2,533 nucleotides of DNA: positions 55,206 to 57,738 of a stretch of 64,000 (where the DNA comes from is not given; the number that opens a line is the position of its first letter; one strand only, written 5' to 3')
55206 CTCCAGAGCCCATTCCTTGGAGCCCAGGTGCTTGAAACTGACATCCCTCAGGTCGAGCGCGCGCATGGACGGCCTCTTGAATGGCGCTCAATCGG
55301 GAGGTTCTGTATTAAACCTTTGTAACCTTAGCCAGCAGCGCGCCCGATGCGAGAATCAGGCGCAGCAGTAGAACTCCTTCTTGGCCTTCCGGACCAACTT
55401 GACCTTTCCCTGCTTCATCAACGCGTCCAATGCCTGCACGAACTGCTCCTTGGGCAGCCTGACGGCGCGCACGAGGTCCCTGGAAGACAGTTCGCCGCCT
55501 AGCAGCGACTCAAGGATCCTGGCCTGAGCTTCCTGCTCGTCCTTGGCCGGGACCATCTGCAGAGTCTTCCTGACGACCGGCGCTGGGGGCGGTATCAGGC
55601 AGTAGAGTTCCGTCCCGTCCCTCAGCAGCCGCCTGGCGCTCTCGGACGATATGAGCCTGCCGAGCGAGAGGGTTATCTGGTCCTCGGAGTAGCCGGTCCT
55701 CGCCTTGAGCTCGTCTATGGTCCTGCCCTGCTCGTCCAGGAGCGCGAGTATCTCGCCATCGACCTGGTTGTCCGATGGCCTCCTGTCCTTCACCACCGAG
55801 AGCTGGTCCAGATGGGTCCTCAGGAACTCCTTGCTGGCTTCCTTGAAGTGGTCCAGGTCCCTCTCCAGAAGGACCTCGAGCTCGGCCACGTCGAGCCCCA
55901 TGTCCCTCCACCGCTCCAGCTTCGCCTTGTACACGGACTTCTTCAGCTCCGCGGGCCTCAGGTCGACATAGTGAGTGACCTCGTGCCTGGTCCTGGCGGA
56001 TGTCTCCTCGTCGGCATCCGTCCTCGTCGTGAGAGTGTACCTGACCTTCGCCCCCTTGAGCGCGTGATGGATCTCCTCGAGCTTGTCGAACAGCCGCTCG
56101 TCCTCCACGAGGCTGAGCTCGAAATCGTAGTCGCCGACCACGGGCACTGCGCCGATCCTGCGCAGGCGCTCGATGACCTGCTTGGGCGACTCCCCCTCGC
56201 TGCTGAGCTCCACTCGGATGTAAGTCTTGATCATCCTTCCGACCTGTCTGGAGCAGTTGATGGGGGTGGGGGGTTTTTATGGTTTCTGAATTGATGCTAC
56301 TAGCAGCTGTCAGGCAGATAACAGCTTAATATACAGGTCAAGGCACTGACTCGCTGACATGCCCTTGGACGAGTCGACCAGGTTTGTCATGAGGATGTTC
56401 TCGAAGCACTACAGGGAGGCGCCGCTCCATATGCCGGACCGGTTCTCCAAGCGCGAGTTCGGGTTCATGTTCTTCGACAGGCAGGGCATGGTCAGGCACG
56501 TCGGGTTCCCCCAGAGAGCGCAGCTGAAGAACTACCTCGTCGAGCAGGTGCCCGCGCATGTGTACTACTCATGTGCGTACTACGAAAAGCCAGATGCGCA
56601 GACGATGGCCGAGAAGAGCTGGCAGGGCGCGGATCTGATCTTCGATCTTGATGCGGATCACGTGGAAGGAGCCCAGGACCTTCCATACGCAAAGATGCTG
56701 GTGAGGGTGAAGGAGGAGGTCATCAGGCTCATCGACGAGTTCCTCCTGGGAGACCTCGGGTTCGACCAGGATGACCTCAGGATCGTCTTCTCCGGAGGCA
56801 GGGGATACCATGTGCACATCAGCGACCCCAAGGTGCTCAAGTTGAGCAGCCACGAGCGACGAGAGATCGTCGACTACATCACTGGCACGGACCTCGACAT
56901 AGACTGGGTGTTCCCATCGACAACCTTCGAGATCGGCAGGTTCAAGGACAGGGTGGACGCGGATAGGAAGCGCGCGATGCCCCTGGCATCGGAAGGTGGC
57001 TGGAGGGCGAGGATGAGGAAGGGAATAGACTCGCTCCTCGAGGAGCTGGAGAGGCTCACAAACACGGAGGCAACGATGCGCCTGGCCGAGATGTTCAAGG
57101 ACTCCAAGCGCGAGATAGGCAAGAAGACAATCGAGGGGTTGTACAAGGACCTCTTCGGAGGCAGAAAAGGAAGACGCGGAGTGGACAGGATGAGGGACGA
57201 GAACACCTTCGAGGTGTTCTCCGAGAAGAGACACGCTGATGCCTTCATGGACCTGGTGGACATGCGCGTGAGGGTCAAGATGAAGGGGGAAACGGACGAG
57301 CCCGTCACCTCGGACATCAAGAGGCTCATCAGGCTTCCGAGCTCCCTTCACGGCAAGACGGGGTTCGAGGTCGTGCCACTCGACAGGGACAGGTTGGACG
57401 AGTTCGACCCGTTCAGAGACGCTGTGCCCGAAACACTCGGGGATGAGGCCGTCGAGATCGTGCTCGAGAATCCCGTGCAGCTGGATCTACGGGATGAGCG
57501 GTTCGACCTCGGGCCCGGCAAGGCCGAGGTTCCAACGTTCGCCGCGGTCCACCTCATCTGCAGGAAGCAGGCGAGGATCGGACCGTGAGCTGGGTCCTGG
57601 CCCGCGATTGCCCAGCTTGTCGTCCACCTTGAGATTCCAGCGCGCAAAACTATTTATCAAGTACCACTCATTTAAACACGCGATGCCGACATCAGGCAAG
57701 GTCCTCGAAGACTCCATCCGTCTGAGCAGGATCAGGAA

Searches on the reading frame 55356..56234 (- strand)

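Call 15: search_protein_families(library=pfam, proteins=[window:55356-56234:-], max_evalue=0.001)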
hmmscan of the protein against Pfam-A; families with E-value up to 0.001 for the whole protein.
window:55356-56234:- (292 aa): 2 families
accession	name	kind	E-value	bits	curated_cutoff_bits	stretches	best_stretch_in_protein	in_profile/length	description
PF12802.13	MarR_2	-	4.4e-05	24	27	0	236-281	6-53/61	MarR family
PF01978.25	TrmB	-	0.00022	21.4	25.6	0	235-291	8-64/68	Sugar-specific transcriptional regulator TrmB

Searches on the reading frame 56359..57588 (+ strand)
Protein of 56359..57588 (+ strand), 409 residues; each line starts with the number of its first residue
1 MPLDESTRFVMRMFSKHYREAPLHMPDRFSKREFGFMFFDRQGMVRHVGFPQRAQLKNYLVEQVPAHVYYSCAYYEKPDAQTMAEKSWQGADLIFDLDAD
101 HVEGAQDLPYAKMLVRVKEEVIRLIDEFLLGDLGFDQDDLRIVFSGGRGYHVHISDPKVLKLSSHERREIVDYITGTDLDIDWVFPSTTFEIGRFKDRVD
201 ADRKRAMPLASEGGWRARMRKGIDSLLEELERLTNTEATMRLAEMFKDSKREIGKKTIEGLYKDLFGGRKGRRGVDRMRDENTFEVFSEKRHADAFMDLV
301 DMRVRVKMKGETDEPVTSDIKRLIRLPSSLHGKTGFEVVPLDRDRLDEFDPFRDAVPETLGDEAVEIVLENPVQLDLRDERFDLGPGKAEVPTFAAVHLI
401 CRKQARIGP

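Call 15: search_protein_families(library=pfam, proteins=[window:56359-57588:+], max_evalue=0.001)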
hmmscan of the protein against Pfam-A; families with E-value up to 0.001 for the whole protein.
window:56359-57588:+ (409 aa): 1 family
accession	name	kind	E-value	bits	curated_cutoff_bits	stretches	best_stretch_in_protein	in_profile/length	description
PF01896.25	DNA_primase_S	-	2.4e-26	93.5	26.8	1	95-342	1-162/163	DNA primase small subunit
